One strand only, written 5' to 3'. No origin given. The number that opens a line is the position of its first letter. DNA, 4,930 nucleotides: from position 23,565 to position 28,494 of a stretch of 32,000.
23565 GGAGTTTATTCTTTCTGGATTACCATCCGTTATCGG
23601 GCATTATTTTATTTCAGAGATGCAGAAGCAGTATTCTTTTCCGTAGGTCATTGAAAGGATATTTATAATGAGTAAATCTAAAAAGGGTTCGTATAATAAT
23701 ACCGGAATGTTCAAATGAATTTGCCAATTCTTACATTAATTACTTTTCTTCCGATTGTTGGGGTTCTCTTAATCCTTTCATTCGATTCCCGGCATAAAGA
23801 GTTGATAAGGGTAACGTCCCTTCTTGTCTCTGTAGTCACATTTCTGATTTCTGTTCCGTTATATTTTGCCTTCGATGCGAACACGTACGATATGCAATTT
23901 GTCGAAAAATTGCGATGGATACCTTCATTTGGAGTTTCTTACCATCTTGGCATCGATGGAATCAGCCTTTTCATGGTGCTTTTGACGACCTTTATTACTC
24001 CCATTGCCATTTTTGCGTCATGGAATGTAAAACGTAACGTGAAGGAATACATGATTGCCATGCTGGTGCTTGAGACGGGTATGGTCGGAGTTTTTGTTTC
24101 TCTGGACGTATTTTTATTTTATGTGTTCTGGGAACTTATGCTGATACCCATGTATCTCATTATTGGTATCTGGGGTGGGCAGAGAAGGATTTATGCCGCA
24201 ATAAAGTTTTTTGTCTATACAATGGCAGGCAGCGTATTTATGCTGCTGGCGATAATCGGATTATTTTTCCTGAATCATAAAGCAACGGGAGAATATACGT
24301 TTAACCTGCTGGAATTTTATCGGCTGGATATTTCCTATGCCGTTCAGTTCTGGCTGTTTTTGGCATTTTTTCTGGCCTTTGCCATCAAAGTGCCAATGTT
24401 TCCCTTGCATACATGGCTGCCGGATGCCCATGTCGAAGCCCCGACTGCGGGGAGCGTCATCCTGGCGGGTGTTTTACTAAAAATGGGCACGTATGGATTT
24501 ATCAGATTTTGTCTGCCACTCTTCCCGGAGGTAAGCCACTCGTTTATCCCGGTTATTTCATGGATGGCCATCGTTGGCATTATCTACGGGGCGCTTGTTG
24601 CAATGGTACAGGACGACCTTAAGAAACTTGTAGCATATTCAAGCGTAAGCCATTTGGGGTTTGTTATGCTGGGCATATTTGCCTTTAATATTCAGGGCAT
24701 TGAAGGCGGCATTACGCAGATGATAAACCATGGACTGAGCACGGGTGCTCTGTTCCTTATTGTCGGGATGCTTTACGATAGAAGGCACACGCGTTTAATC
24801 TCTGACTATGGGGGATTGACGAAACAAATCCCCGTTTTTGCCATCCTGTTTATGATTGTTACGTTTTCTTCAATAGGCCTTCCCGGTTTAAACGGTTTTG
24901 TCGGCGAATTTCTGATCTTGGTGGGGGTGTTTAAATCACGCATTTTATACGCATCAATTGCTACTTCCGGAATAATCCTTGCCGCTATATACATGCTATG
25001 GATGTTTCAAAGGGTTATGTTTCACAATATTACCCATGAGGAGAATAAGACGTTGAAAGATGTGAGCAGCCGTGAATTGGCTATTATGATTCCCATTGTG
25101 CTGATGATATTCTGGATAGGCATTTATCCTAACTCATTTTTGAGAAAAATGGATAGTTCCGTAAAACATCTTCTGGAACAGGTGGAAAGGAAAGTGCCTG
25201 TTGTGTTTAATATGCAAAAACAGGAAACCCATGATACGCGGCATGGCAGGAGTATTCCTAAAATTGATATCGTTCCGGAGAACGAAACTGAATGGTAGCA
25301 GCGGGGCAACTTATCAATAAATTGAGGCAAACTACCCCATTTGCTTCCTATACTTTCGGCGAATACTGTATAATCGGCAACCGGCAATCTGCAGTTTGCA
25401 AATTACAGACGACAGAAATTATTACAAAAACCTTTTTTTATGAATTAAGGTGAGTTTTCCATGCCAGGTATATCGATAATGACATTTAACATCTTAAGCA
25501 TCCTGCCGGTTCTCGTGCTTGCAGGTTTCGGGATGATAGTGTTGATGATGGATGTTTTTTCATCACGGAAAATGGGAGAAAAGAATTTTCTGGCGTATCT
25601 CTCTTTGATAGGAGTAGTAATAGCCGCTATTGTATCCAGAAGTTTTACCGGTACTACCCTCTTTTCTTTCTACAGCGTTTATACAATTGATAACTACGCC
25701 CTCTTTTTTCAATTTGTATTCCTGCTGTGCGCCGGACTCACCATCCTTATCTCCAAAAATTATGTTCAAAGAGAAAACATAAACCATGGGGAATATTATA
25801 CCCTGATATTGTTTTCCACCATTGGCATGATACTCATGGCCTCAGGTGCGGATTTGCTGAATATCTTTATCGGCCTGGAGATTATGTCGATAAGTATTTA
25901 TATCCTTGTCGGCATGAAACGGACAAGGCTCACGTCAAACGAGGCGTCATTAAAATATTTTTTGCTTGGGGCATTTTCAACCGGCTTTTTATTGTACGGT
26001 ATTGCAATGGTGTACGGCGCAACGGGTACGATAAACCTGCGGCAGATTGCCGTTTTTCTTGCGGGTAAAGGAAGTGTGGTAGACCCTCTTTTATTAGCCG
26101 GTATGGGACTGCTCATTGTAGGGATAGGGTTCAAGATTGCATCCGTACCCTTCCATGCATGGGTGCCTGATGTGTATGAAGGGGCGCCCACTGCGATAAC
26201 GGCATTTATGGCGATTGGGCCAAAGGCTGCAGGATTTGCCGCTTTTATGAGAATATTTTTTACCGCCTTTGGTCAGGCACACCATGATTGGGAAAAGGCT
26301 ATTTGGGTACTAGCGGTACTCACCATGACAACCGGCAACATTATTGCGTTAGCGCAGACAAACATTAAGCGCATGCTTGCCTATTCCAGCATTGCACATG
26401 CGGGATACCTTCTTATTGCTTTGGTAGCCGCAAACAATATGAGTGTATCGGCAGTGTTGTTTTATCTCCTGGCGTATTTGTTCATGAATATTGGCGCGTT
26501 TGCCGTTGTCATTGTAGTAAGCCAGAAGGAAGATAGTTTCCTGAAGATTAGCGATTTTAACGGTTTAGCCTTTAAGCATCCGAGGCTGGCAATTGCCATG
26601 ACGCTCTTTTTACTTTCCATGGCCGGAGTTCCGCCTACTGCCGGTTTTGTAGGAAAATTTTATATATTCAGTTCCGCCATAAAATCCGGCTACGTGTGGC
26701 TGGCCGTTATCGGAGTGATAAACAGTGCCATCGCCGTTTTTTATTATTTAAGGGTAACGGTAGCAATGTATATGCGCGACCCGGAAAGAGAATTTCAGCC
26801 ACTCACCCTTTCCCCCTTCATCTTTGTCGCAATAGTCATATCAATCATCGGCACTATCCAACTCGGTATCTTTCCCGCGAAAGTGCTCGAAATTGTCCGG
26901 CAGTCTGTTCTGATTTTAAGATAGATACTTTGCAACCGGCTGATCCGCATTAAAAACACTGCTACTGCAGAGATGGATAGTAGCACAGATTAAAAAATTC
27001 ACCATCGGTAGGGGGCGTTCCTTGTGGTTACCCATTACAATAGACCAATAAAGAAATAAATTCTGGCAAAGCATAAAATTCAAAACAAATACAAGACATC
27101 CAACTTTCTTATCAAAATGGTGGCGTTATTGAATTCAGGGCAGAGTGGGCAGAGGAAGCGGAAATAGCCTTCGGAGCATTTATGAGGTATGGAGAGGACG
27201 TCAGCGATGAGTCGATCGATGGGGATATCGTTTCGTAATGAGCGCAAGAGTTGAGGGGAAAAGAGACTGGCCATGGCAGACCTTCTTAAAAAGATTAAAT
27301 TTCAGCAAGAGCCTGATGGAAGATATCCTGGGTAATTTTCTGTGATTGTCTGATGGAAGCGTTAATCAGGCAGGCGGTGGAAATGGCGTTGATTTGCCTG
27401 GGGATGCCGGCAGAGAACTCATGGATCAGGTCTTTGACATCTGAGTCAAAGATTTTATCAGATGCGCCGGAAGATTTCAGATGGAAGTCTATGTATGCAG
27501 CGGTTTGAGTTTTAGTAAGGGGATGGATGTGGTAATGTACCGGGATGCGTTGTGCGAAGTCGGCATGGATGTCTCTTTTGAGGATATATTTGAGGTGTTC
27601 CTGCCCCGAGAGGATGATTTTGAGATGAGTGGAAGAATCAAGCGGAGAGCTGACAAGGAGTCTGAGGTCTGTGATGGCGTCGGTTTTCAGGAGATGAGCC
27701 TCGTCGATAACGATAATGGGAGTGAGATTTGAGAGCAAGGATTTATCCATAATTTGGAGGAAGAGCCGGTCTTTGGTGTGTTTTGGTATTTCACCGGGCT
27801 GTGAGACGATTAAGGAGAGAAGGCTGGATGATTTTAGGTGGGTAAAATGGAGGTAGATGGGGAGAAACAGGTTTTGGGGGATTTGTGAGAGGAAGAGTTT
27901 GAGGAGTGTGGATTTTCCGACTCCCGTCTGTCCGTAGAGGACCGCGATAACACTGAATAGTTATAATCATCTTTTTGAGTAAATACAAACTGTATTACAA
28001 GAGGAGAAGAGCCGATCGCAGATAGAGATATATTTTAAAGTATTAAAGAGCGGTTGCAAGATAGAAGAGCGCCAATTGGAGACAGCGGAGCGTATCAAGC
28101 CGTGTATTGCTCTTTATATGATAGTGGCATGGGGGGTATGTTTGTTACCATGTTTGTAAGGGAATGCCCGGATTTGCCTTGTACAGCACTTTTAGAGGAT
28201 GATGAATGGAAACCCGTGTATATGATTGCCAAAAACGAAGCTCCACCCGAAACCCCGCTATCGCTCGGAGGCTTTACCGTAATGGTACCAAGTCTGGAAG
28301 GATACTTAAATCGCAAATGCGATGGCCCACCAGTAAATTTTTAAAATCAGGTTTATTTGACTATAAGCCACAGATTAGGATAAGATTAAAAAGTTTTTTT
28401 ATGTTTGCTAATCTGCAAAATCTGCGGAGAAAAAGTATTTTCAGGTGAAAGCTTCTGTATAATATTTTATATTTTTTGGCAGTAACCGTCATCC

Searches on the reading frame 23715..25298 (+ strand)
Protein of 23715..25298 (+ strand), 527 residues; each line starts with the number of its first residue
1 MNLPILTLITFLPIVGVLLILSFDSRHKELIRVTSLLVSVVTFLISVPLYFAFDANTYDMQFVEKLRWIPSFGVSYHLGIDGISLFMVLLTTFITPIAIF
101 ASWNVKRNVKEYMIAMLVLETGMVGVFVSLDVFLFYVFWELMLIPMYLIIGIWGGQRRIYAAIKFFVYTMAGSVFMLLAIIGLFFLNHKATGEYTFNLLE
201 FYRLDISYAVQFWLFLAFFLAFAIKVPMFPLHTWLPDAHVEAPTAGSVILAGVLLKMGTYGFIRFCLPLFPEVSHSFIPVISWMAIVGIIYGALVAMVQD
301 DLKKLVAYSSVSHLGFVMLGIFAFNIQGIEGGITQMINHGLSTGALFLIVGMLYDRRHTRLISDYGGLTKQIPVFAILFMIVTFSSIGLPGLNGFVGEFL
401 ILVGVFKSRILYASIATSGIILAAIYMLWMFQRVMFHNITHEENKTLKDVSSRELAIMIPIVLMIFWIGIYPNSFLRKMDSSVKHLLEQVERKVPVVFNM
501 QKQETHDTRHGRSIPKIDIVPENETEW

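Call 7: search_protein_families(library=pfam, proteins=[window:23715-25298:+], max_evalue=0.00001)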
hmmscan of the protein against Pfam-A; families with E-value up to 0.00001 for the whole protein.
window:23715-25298:+ (527 aa): 1 family
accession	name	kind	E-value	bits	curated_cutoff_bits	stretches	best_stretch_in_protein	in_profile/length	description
PF00361.26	Proton_antipo_M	-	7.6e-82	275.3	21.5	1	129-416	1-286/294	NADH:quinone oxidoreductase/Mrp antiporter, TM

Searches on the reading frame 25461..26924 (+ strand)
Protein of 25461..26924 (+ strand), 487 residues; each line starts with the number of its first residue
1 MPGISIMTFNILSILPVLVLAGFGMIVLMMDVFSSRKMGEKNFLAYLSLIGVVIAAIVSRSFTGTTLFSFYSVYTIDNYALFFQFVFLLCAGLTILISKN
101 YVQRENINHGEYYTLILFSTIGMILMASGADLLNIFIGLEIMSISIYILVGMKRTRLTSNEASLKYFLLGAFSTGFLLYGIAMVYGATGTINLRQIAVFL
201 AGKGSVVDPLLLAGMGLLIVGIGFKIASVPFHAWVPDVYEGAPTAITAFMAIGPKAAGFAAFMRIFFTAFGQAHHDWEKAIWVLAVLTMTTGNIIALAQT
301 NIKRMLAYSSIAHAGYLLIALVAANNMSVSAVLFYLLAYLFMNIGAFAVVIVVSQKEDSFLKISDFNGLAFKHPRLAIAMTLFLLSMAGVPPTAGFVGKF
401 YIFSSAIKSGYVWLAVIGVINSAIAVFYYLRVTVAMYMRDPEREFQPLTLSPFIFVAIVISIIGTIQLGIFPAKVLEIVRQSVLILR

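Call 7: search_protein_families(library=pfam, proteins=[window:25461-26924:+], max_evalue=0.00001)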
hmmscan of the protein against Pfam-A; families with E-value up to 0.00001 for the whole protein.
window:25461-26924:+ (487 aa): 1 family
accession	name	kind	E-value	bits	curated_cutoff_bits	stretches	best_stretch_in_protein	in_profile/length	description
PF00361.26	Proton_antipo_M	-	8.9e-80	268.5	21.5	1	131-424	3-293/294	NADH:quinone oxidoreductase/Mrp antiporter, TM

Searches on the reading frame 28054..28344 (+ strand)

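Call 80: search_protein_families(library=pfam, proteins=[window:28054-28344:+], max_evalue=0.001)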
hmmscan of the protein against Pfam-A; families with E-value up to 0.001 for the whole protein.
window:28054-28344:+ (96 aa): 1 family
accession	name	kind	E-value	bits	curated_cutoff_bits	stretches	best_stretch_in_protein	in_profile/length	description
PF02281.22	Dimer_Tnp_Tn5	-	0.00037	21.2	26.7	1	35-93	13-70/99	Transposase Tn5 dimerisation domain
